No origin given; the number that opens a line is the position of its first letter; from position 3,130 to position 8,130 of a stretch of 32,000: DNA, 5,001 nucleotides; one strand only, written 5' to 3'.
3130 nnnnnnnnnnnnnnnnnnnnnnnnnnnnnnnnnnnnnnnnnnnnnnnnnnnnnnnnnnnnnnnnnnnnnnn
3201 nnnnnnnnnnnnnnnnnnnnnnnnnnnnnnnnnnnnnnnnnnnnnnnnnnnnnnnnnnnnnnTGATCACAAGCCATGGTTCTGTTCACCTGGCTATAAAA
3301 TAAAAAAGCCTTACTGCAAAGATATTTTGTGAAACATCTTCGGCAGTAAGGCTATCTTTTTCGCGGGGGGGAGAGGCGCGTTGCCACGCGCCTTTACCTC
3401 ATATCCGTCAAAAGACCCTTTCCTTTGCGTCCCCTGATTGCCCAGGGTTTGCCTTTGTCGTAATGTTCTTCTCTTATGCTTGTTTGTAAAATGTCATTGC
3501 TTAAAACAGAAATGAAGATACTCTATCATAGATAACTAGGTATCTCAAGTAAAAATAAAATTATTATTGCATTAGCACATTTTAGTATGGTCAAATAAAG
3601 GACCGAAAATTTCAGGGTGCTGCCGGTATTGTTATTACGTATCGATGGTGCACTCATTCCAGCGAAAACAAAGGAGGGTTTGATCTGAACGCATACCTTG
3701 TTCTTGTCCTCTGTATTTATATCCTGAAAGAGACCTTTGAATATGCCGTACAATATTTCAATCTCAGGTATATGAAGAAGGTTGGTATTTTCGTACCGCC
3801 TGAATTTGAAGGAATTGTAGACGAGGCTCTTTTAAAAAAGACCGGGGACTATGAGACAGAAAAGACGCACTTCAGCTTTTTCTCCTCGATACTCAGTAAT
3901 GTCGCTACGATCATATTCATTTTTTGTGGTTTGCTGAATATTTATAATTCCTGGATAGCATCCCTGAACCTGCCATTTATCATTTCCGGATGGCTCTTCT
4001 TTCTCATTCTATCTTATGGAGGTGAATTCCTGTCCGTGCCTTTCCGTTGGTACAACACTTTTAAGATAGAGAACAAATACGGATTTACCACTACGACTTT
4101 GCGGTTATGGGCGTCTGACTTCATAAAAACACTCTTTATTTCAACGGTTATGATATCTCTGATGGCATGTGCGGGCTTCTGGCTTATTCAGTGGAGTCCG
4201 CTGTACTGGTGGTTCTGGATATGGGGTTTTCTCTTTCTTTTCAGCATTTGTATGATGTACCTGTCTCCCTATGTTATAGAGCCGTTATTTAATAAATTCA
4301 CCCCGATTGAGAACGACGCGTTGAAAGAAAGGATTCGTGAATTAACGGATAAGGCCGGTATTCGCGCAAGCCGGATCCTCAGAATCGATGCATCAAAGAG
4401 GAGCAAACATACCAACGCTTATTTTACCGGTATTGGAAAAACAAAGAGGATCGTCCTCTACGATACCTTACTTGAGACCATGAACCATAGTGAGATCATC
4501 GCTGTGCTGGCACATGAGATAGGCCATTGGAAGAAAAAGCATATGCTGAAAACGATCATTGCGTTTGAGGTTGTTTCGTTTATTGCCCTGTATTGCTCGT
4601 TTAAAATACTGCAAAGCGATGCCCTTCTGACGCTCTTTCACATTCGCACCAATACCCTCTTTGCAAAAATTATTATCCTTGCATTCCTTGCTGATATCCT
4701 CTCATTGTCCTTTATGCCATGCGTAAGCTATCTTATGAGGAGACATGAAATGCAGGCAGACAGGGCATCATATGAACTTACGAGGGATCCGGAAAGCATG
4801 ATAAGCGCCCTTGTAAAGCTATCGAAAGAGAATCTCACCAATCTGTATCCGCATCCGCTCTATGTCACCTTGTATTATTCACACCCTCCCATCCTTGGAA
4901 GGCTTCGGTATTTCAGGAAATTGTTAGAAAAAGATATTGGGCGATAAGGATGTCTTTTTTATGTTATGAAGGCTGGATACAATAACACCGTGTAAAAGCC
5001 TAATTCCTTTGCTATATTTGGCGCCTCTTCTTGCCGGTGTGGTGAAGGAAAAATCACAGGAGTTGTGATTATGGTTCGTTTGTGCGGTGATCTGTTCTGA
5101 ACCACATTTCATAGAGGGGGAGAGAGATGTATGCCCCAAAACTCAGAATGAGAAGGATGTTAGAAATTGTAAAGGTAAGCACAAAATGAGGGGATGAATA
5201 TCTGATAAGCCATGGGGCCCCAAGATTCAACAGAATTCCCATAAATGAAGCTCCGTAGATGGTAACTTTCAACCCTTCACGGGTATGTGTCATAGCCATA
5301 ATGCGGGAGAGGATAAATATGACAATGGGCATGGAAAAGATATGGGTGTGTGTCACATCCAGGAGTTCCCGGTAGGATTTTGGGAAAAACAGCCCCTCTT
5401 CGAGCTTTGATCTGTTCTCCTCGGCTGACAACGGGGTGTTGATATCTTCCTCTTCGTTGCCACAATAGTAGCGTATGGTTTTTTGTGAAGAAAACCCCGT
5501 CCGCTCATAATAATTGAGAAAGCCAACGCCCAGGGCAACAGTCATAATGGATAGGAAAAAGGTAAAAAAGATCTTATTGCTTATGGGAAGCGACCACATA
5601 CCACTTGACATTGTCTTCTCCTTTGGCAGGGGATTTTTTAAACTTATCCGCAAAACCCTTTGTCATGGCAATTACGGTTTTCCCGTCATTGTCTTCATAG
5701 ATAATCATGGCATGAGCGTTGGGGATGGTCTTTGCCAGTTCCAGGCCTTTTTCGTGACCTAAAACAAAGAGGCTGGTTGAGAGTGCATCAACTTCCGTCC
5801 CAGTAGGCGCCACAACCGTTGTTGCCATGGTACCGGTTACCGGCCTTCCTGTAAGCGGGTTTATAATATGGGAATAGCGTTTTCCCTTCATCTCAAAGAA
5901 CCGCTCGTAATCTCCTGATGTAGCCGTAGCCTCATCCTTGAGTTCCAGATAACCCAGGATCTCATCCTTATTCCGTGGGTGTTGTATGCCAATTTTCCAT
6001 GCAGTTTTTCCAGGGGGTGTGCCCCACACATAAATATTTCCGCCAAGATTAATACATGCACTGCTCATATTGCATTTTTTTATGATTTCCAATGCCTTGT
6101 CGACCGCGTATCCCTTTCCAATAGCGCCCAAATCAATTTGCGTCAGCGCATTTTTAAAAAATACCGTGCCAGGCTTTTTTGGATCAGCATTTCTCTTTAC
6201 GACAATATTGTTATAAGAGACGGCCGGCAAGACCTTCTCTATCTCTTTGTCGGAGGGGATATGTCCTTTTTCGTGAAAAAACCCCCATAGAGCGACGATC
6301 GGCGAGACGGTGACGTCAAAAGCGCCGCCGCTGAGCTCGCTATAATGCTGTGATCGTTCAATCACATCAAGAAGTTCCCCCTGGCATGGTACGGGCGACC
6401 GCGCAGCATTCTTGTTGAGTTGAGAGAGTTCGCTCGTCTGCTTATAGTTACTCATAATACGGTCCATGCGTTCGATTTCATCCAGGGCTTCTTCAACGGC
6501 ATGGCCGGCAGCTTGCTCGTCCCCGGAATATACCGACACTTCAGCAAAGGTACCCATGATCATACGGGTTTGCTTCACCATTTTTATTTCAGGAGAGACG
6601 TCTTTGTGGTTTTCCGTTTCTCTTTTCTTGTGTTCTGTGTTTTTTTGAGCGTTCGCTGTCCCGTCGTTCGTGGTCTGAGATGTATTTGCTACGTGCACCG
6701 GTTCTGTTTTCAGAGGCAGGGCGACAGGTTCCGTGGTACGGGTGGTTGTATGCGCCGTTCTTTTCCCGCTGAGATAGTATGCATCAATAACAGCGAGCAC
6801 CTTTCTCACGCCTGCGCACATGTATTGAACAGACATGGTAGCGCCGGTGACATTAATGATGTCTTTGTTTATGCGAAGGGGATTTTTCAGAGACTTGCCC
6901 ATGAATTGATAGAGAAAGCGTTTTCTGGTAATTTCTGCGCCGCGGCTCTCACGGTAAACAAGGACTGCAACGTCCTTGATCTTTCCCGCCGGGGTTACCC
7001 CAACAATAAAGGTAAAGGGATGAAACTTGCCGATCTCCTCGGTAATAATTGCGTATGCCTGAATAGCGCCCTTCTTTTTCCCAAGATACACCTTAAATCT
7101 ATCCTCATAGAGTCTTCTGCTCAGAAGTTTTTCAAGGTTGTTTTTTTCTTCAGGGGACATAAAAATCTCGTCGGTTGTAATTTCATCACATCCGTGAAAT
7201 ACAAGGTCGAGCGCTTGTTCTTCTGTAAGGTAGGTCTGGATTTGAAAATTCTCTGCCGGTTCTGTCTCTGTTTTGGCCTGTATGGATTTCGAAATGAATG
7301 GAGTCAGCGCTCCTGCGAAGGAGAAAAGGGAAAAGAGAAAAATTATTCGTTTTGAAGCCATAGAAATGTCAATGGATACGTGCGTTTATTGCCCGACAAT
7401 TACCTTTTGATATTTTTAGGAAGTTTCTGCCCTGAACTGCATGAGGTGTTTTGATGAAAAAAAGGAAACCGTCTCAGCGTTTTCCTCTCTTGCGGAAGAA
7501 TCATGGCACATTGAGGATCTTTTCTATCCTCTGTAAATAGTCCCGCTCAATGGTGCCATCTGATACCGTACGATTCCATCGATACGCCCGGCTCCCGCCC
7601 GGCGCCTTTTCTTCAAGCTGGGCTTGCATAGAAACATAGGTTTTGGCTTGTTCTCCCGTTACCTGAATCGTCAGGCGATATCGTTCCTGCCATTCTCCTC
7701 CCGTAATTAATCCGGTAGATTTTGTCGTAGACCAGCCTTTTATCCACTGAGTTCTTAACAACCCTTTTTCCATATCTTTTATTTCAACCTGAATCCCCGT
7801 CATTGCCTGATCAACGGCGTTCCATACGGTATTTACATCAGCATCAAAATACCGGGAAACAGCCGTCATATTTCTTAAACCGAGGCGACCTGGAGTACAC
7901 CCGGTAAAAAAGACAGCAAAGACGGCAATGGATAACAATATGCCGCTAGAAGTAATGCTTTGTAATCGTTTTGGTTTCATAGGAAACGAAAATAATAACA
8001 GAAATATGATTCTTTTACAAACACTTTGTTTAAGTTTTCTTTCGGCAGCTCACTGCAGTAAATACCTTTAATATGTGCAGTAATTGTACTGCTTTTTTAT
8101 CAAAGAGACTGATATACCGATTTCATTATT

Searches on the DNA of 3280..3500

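Call 15: search_rna_families(source=window, start=3280, end=3500, threshold=evalue, max_evalue=0.001, show_alignments=3)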
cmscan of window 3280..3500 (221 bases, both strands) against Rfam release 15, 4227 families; matches with E-value up to 0.001: 1.
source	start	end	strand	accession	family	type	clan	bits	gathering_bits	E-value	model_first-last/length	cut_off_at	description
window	3338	3462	-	RF03167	c-di-GMP-I-GGC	Cis-reg; riboswitch;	CL00126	57.3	59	2.4e-13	1-80/80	no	c-di-GMP-I-GGC riboswitch aptamer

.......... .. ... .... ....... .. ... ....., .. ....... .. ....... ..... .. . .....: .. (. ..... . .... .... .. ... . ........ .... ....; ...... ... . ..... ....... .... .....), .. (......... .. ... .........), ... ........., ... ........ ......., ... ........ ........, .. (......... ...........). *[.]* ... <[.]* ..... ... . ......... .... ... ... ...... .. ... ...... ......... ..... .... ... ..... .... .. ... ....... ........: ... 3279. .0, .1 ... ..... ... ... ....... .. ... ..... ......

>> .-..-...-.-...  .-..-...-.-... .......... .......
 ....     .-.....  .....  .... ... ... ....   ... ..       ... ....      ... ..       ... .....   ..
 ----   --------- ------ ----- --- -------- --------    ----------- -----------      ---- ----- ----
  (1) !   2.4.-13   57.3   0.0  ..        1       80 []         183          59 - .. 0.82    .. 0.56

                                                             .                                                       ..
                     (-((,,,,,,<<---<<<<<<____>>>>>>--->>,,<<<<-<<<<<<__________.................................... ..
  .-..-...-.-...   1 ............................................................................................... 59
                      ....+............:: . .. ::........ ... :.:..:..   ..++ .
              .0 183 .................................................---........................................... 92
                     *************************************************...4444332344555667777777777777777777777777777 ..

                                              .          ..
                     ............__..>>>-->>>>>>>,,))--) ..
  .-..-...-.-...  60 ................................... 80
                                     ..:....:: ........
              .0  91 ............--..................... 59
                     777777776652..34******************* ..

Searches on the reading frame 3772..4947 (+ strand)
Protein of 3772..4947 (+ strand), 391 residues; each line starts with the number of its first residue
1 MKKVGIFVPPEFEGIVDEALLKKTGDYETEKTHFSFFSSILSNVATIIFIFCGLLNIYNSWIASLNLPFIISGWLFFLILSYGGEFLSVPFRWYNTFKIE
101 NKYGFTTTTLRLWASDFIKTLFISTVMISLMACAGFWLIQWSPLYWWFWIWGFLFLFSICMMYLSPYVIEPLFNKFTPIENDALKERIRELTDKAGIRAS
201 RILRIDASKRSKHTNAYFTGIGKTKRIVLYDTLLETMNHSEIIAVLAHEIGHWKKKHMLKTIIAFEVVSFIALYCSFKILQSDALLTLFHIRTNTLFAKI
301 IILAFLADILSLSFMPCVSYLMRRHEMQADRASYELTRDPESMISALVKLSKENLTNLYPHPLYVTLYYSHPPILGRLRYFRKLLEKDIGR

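Call 11: search_protein_families(library=pfam, proteins=[window:3772-4947:+])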
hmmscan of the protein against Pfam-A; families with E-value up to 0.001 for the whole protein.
window:3772-4947:+ (391 aa): 3 families
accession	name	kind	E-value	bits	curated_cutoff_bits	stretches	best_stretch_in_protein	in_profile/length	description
PF16491.10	Peptidase_M48_N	-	1.7e-46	158.8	27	1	6-175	10-179/179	CAAX prenyl protease N-terminal, five membrane helices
PF01435.24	Peptidase_M48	-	1.1e-37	130.2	20.3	1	179-382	2-183/186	Peptidase family M48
PF05569.17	Peptidase_M56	-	8.4e-06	25.6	31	1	136-264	94-215/296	BlaR1 peptidase M56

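Call 17: find_encoding_contigs(protein=window:3772-4947:+, flank=10000, max_places=6)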
Protein window:3772-4947:+ (391 aa): 23 contigs read that carry it; 6 places shown.
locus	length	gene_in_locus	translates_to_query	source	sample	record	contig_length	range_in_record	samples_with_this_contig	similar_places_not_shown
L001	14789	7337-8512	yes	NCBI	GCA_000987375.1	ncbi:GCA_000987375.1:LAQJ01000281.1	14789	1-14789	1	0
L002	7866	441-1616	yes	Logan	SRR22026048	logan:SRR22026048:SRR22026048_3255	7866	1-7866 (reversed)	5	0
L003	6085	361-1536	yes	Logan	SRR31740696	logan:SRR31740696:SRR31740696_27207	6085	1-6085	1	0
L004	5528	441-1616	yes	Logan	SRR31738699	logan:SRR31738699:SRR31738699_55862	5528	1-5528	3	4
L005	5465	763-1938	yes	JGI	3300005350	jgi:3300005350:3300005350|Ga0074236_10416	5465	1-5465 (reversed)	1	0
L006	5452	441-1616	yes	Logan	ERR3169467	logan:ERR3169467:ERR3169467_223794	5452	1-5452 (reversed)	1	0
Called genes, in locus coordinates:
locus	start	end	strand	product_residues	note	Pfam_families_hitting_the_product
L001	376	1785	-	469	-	PF13435:Cytochrome_C554 (faint), PF14522:Cytochrome_C7 (faint), PF13447:Multi-haem_cyto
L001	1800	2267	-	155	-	PF00383:dCMP_cyt_deam_1, PF14437:MafB19-deam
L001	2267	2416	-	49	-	-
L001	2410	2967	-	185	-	-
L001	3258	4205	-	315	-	PF00195:Chal_sti_synt_N, PF08392:FAE1_CUT1_RppA, PF08541:ACP_syn_III_C (faint), PF02797:Chal_sti_synt_C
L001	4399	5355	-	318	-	PF04055:Radical_SAM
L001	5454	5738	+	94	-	-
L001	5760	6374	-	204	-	PF00258:Flavodoxin_1 (weak), PF03358:FMN_red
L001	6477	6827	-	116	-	PF05368:NmrA (weak)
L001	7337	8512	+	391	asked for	PF16491:Peptidase_M48_N, PF05569:Peptidase_M56 (weak), PF01435:Peptidase_M48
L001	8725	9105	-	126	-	PF27139:Aq_1264_TM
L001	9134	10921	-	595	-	PF04205:FMN_bind (faint), PF02424:ApbE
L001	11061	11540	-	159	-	-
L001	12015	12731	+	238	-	PF01066:CDP-OH_P_transf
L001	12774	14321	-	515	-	PF12954:DUF3843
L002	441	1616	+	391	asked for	PF16491:Peptidase_M48_N, PF05569:Peptidase_M56 (weak), PF01435:Peptidase_M48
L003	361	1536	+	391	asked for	PF16491:Peptidase_M48_N, PF05569:Peptidase_M56 (weak), PF01435:Peptidase_M48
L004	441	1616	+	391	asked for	PF16491:Peptidase_M48_N, PF05569:Peptidase_M56 (weak), PF01435:Peptidase_M48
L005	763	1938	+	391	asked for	PF16491:Peptidase_M48_N, PF05569:Peptidase_M56 (weak), PF01435:Peptidase_M48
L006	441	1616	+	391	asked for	PF16491:Peptidase_M48_N, PF05569:Peptidase_M56 (weak), PF01435:Peptidase_M48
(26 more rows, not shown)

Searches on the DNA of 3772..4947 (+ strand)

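Call 19: search_rna_families(sources=[L001, L007, L008, L009, L010, L011, L012], threshold=gathering)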
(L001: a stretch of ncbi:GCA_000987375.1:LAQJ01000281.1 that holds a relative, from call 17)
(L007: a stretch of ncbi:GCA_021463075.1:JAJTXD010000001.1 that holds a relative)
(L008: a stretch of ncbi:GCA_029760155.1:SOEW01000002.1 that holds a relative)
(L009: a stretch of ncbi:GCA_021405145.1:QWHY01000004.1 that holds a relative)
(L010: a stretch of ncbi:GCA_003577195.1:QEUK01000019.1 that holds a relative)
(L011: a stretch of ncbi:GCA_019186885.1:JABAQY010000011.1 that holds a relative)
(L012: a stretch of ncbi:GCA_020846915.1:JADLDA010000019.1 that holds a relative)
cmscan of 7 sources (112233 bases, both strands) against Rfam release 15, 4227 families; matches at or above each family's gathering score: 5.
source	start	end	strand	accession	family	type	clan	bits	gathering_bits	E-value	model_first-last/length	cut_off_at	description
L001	6904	7028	-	RF01051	c-di-GMP-I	Cis-reg; riboswitch;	CL00126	58.1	35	1.6e-08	1-87/87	no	c-di-GMP-I riboswitch aptamer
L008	16048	16188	+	RF01051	c-di-GMP-I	Cis-reg; riboswitch;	CL00126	54.8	35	1e-07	1-87/87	no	c-di-GMP-I riboswitch aptamer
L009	15971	16111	+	RF01051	c-di-GMP-I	Cis-reg; riboswitch;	CL00126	54.8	35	1e-07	1-87/87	no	c-di-GMP-I riboswitch aptamer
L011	8255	8395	+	RF01051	c-di-GMP-I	Cis-reg; riboswitch;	CL00126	54.8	35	1e-07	1-87/87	no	c-di-GMP-I riboswitch aptamer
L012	10134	10274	+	RF01051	c-di-GMP-I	Cis-reg; riboswitch;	CL00126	54.8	35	1e-07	1-87/87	no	c-di-GMP-I riboswitch aptamer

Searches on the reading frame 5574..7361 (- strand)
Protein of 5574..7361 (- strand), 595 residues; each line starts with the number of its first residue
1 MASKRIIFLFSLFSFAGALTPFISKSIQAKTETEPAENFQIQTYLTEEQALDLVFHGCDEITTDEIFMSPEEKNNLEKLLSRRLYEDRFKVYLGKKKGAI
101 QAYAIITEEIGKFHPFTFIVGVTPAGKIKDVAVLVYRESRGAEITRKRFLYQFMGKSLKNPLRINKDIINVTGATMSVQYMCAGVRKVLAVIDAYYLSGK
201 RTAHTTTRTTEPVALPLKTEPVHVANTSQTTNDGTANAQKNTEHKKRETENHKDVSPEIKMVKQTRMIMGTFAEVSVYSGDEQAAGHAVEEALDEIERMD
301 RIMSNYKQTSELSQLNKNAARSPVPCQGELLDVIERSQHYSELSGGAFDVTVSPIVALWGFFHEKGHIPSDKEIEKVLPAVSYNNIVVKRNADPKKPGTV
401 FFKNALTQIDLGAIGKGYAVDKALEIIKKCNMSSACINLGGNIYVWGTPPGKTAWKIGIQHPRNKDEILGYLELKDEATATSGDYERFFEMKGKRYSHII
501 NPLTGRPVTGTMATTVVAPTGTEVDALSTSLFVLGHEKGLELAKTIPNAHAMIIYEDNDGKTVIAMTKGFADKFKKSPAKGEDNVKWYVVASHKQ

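Call 11: search_protein_families(library=pfam, proteins=[window:5574-7361:-])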
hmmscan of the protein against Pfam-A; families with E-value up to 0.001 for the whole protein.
window:5574-7361:- (595 aa): 2 families
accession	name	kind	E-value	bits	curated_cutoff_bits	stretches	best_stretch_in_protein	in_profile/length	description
PF02424.20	ApbE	-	7.7e-89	298.2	25.6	1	269-552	1-265/266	ApbE family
PF04205.19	FMN_bind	-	1.1e-05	26.4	22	1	115-189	5-76/77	FMN-binding domain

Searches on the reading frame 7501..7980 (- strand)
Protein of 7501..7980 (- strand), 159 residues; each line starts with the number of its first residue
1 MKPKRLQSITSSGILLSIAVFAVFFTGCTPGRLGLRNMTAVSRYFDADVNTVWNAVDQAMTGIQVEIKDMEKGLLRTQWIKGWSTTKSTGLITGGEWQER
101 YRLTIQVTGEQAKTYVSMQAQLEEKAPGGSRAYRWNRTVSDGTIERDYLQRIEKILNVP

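Call 11: search_protein_families(library=pfam, proteins=[window:7501-7980:-])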
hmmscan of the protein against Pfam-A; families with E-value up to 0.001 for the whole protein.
window:7501-7980:- (159 aa): 1 family
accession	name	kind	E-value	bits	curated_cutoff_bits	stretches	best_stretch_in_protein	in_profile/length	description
PF06804.17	Lipoprotein_18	-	0.00049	19.6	25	1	50-119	83-156/323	NlpB/DapX lipoprotein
